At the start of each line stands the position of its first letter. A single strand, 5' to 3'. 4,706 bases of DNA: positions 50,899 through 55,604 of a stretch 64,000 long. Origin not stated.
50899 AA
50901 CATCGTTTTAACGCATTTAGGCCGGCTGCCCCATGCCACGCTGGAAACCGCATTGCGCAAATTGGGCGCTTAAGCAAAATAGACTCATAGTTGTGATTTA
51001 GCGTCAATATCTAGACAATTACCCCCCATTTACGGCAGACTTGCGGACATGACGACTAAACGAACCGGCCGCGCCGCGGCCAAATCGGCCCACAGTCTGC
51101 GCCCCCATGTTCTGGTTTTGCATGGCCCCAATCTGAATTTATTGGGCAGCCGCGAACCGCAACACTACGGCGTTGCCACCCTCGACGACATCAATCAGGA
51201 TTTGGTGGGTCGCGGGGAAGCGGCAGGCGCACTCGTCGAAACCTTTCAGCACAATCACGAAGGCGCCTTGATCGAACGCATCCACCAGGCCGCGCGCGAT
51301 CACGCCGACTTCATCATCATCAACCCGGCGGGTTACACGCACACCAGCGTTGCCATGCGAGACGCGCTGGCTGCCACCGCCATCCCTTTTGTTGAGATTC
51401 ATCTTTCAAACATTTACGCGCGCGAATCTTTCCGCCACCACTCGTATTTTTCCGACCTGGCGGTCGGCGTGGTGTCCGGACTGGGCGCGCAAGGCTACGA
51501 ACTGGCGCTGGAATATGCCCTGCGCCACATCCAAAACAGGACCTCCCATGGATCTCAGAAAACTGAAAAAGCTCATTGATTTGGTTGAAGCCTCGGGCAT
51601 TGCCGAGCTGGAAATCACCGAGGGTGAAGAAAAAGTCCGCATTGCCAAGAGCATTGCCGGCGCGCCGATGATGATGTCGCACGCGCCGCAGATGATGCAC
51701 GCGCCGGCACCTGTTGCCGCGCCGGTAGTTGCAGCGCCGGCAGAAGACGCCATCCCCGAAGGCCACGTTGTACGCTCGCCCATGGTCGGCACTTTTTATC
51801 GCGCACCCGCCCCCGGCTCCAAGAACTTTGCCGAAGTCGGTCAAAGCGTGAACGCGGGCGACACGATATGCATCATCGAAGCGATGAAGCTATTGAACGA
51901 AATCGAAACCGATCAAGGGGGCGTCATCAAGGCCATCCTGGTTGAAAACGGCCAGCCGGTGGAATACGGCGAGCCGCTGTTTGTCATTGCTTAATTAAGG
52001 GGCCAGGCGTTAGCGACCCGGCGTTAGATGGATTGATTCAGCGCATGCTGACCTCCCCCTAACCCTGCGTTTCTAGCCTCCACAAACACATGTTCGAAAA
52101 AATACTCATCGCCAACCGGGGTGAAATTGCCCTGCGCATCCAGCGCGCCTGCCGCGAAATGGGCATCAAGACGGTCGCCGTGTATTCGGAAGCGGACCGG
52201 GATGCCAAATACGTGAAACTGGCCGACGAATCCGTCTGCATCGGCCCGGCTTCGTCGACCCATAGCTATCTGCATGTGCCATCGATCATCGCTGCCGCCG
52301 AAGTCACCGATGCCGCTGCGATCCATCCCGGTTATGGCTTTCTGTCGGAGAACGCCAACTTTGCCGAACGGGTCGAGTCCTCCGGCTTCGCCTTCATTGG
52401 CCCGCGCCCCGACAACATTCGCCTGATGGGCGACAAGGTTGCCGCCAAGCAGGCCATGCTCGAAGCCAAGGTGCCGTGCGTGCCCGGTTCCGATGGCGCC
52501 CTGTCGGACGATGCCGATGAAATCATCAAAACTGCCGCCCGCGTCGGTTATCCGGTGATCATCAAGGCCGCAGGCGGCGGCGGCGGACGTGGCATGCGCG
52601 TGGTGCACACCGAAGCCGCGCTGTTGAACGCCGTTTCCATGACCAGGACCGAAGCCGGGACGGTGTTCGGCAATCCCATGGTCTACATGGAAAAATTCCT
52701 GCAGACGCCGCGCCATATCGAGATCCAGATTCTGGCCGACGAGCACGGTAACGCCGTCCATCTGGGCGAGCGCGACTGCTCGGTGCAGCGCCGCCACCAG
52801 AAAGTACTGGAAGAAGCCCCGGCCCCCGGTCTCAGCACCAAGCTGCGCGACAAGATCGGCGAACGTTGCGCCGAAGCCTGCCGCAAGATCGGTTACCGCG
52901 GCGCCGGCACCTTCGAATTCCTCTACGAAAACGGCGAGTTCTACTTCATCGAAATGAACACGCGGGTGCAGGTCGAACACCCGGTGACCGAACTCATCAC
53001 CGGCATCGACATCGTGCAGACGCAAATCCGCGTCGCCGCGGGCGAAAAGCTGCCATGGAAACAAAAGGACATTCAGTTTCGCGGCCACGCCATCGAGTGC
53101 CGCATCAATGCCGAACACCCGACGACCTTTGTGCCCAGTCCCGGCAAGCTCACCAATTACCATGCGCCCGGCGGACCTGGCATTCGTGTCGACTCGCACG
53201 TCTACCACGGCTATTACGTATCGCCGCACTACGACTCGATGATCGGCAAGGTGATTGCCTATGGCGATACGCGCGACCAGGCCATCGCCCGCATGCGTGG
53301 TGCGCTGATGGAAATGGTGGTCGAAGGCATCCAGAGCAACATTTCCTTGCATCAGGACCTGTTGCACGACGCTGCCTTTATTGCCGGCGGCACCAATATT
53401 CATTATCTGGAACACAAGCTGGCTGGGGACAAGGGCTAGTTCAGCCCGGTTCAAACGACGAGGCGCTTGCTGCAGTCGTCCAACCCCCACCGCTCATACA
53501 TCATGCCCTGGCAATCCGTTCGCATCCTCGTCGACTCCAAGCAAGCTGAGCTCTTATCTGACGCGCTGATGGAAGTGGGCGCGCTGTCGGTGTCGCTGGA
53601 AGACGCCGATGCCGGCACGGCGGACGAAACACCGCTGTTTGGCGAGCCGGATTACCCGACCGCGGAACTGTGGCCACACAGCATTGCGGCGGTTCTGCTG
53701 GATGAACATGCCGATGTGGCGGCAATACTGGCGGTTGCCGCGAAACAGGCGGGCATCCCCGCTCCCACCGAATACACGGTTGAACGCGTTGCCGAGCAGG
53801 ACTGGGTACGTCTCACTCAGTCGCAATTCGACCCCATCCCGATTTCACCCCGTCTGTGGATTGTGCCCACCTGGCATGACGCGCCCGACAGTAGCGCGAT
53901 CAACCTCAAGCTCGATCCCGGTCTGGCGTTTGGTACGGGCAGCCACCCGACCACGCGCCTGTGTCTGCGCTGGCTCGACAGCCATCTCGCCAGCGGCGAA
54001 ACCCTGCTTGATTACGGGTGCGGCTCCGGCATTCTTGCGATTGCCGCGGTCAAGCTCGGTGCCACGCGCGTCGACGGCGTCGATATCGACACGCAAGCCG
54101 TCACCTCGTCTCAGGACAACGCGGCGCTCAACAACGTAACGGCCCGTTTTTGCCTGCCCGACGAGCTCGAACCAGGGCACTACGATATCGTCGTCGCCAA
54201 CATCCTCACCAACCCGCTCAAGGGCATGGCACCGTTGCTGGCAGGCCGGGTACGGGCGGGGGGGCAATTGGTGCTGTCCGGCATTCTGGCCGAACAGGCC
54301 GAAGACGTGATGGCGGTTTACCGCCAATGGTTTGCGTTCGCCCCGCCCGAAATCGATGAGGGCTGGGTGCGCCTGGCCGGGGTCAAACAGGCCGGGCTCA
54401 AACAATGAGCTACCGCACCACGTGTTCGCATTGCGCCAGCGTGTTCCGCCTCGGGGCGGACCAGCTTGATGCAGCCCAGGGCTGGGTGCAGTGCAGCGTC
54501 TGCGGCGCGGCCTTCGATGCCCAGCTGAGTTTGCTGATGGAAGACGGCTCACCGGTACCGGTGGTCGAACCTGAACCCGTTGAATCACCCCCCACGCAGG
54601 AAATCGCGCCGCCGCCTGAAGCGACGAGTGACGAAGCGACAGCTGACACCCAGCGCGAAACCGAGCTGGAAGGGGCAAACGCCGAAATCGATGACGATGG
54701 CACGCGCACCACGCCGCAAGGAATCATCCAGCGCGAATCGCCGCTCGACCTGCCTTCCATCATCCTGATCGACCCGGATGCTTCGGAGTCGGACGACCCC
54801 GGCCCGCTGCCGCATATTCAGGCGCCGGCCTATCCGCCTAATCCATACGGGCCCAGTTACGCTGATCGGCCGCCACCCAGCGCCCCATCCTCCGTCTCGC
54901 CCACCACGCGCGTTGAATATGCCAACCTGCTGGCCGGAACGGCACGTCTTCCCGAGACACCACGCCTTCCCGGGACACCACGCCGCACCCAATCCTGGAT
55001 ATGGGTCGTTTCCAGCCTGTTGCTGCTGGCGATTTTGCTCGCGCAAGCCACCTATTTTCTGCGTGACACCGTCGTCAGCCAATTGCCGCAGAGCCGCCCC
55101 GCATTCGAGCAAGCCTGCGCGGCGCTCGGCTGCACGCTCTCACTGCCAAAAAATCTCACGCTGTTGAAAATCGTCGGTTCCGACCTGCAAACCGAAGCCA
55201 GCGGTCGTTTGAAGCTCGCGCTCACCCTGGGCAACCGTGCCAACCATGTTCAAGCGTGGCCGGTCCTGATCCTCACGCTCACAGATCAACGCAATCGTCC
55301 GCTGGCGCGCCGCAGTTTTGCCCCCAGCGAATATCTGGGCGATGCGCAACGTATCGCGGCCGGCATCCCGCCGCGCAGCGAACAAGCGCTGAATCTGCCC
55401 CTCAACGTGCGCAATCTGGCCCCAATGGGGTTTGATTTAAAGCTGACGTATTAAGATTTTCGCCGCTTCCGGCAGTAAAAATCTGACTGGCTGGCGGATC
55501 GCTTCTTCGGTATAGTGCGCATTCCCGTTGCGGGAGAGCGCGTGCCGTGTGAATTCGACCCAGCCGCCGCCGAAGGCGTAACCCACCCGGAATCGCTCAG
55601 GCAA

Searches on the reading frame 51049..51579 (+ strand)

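Call 19: search_protein_families(library=pfam, proteins=[window:51049-51579:+], max_evalue=0.001)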
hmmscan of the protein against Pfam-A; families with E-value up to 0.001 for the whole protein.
window:51049-51579:+ (176 aa): 1 family
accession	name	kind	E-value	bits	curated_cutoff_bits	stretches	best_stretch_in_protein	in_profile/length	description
PF01220.24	DHquinase_II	-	7.4e-58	194.6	23.3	1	21-157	2-137/138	Dehydroquinase class II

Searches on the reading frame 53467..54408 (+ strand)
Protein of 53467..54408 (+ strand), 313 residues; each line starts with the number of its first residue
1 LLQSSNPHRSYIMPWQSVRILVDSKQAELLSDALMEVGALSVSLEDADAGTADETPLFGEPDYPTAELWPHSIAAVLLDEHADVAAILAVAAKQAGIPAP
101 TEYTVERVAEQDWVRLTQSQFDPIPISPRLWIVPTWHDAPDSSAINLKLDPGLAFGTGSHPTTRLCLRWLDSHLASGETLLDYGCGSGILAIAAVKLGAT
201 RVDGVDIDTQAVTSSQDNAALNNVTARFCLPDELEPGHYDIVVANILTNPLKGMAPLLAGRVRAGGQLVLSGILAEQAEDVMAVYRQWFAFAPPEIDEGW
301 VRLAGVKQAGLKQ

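Call 20: search_protein_families(library=pfam, proteins=[window:53467-54408:+], max_evalue=0.001)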
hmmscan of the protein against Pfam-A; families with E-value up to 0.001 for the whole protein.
window:53467-54408:+ (313 aa): 7 families
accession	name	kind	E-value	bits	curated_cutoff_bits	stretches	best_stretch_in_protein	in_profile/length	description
PF06325.19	PrmA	-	4.7e-91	305.8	22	1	14-307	1-295/296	Ribosomal protein L11 methyltransferase (PrmA)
PF05175.20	MTS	-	9.9e-11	42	23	1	162-245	19-105/170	Methyltransferase small domain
PF13847.12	Methyltransf_31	-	9.5e-07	29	27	1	176-247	3-83/145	Methyltransferase domain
PF13649.12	Methyltransf_25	-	1.1e-06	29.7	27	1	181-245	2-71/97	Methyltransferase domain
PF13489.12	Methyltransf_23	-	1.6e-06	28.4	27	1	174-277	20-123/164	Methyltransferase domain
PF08242.18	Methyltransf_12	-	6.8e-06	27.2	30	1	181-249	1-76/98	Methyltransferase domain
PF08241.18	Methyltransf_11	-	3.1e-05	25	21.2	1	181-247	1-69/95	Methyltransferase domain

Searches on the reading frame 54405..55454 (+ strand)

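Call 20: search_protein_families(library=pfam, proteins=[window:54405-55454:+], max_evalue=0.001)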
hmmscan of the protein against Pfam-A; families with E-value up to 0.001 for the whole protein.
window:54405-55454:+ (349 aa): 3 families
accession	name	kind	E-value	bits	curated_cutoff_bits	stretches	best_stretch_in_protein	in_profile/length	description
PF11906.13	DUF3426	-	5.2e-41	140.6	27.7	1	204-346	2-146/147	Protein of unknown function (DUF3426)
PF13719.11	Zn_ribbon_5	-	1.7e-08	34.5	29.3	1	4-39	2-37/37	zinc-ribbon domain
PF13717.11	Zn_ribbon_4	-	8.1e-08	32.5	30.3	1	4-37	2-35/36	zinc-ribbon domain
